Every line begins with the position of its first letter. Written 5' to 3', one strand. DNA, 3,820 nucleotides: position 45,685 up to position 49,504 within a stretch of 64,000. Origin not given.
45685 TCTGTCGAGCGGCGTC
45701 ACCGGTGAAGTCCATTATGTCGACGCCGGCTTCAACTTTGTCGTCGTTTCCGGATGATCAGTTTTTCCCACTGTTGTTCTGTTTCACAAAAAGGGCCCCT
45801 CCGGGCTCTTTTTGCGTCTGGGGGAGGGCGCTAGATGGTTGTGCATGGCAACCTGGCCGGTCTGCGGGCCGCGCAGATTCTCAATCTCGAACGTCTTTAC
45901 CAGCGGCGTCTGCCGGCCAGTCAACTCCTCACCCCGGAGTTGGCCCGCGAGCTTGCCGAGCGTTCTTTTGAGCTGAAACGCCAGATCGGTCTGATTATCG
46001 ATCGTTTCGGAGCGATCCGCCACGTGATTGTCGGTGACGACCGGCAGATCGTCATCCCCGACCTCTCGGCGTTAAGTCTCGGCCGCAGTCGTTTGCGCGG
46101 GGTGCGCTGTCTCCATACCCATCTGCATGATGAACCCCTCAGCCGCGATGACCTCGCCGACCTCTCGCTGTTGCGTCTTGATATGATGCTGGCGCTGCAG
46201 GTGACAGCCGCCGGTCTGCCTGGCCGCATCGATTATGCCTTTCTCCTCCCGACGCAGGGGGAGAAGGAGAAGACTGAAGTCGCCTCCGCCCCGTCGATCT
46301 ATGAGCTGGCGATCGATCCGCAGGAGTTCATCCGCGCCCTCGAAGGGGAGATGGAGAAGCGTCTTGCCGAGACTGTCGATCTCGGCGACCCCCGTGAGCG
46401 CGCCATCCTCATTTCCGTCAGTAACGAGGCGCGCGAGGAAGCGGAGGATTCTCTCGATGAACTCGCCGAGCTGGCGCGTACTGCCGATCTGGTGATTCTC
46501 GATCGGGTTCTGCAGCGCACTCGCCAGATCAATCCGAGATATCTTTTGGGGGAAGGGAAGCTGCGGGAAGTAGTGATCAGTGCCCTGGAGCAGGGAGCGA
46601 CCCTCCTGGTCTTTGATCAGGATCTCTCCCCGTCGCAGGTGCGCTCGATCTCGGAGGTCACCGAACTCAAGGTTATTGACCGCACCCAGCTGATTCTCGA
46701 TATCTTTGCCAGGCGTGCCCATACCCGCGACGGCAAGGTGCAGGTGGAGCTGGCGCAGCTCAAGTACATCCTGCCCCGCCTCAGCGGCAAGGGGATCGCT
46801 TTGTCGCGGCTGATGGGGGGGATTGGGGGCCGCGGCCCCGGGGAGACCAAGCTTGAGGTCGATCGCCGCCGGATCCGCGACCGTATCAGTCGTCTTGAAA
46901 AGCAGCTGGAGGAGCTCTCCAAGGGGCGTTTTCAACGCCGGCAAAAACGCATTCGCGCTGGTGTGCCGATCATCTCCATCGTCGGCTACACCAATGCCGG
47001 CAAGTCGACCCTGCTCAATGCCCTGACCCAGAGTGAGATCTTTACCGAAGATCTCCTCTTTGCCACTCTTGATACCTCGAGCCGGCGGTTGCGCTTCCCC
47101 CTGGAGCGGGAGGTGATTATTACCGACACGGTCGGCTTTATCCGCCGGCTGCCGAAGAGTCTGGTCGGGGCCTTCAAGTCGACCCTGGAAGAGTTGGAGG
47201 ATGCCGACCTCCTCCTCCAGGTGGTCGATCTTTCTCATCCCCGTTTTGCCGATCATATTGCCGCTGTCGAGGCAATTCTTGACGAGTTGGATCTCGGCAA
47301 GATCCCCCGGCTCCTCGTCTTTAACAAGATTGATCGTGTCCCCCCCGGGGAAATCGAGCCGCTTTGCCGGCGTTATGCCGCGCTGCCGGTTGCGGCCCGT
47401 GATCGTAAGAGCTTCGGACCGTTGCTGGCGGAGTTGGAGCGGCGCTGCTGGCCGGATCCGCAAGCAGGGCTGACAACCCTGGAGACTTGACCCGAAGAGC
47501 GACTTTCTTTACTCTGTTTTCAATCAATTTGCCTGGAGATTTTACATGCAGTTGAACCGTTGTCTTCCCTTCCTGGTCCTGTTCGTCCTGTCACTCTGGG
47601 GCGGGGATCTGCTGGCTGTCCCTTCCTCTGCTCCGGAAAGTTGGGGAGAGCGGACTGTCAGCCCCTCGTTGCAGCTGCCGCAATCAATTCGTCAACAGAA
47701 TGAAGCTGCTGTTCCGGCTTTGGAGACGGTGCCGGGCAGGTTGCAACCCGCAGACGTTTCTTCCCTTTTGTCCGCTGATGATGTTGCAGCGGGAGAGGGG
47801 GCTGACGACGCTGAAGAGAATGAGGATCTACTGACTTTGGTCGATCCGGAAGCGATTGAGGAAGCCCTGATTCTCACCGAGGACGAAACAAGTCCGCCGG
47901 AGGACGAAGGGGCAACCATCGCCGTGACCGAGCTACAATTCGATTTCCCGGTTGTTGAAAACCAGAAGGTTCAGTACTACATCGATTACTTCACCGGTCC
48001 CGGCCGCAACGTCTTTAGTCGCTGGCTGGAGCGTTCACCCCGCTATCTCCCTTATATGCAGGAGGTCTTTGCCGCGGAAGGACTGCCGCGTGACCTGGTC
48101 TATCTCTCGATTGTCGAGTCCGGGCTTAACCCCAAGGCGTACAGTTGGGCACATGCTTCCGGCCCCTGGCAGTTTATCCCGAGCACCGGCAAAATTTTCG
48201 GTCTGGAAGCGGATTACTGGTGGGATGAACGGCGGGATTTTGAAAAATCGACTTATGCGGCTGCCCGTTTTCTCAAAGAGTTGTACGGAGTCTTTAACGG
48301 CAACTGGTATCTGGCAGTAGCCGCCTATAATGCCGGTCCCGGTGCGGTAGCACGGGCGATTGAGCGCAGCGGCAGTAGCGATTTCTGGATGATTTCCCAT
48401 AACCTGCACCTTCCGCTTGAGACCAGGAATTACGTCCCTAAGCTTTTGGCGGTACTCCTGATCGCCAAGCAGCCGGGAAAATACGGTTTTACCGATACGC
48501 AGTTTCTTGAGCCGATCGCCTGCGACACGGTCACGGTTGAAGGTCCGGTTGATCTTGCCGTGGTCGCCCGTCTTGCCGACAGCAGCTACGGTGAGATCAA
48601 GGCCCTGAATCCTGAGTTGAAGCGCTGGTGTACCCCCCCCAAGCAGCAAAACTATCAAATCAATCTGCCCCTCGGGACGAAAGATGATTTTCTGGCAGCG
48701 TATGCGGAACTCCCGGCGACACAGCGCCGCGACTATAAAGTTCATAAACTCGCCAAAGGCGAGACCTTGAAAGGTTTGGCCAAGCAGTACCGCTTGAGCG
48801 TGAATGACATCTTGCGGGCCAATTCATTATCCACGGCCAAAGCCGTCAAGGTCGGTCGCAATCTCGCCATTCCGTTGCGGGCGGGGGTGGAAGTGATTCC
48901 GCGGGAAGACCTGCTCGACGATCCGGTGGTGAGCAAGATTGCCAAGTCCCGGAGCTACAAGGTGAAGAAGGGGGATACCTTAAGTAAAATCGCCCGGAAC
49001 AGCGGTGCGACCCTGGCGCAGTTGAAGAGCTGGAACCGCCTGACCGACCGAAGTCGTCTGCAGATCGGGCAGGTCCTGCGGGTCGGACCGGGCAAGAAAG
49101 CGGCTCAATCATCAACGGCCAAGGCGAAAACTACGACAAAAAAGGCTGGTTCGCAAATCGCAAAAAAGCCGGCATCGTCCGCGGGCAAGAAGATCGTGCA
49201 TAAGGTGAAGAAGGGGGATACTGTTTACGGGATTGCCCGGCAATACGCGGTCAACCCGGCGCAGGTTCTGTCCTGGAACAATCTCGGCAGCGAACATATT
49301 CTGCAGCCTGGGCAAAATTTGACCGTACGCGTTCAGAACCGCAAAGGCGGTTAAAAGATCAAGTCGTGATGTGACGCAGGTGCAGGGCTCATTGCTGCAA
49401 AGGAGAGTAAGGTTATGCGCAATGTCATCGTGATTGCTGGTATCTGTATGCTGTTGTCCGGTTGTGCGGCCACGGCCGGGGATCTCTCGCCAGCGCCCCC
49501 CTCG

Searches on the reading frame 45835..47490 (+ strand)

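Call 61: search_protein_families(library=pfam, proteins=[window:45835-47490:+], max_evalue=0.01)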
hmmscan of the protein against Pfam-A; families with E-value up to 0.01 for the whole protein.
window:45835-47490:+ (551 aa): 9 families
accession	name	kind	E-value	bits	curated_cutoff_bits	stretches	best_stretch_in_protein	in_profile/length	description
PF16360.10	GTP-bdg_M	-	2.1e-30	105.5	29.5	1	294-372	1-79/79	GTP-binding GTPase Middle Region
PF13167.11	GTP-bdg_N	-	3.3e-29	101.7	25.4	1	204-292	1-89/89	GTP-binding GTPase N-terminal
PF01926.29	MMR_HSR1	-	1.6e-19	70.5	21.9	1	380-498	2-113/113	50S ribosome-binding GTPase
PF00350.29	Dynamin_N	-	0.00015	22.3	27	1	380-406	1-27/168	Dynamin family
PF03193.22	RsgA_GTPase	-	0.0021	18.3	30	0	378-435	107-168/174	RsgA GTPase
PF02421.24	FeoB_N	-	0.0021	18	27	1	380-468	3-90/156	Ferrous iron transport protein B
PF13476.12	AAA_23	-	0.0026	18.9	27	1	370-398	12-40/201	AAA domain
PF00025.27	Arf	-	0.0031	17.4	22.3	0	380-404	17-41/174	ADP-ribosylation factor family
PF00009.33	GTP_EFTU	-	0.0068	16.4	26.5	0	378-400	4-26/188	Elongation factor Tu GTP binding domain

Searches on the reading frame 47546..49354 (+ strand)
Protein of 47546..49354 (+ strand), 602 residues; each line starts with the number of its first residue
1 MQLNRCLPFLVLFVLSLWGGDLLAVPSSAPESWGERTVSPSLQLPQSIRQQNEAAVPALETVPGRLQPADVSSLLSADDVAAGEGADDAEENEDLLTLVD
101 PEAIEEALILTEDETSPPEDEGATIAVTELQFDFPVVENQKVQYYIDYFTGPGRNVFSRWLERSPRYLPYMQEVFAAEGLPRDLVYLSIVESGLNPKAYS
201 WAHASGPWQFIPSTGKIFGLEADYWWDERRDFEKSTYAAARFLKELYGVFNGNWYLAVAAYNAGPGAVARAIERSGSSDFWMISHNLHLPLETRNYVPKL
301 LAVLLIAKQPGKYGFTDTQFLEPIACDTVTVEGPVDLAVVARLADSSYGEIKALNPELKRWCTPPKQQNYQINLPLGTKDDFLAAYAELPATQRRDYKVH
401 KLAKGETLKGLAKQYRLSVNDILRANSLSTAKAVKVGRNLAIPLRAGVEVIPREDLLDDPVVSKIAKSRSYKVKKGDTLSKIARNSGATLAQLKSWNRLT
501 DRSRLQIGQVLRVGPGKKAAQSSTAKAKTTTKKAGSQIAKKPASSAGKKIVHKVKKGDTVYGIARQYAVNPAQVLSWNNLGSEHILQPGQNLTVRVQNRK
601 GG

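Call 61: search_protein_families(library=pfam, proteins=[window:47546-49354:+], max_evalue=0.01)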
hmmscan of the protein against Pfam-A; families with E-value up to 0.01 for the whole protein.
window:47546-49354:+ (602 aa): 6 families
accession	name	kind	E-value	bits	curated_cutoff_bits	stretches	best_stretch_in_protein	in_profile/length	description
PF01476.26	LysM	-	6.2e-40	135.3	20.9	3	471-513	1-42/43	LysM domain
PF01464.25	SLT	-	3.8e-24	84.9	21.3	1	181-281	14-114/117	Transglycosylase SLT domain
PF23473.1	LysM3_LYK4_5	-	4.6e-09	36.7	29.3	0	554-585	7-38/48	LYK4/5 LysM3 domain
PF23472.1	LysM2_CERK1_LYK3_4_5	-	2.4e-05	24.6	27.4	0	470-513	7-53/56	LYK3/4/5 LysM2 domain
PF23446.1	LysM1_NFP_LYK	-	8e-05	23.9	36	0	559-596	17-55/60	NFP/LYK LysM1 domain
PF04225.17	LysM_OapA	-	0.00049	20.6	22.3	0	468-513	2-51/85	Opacity-associated protein A LysM-like domain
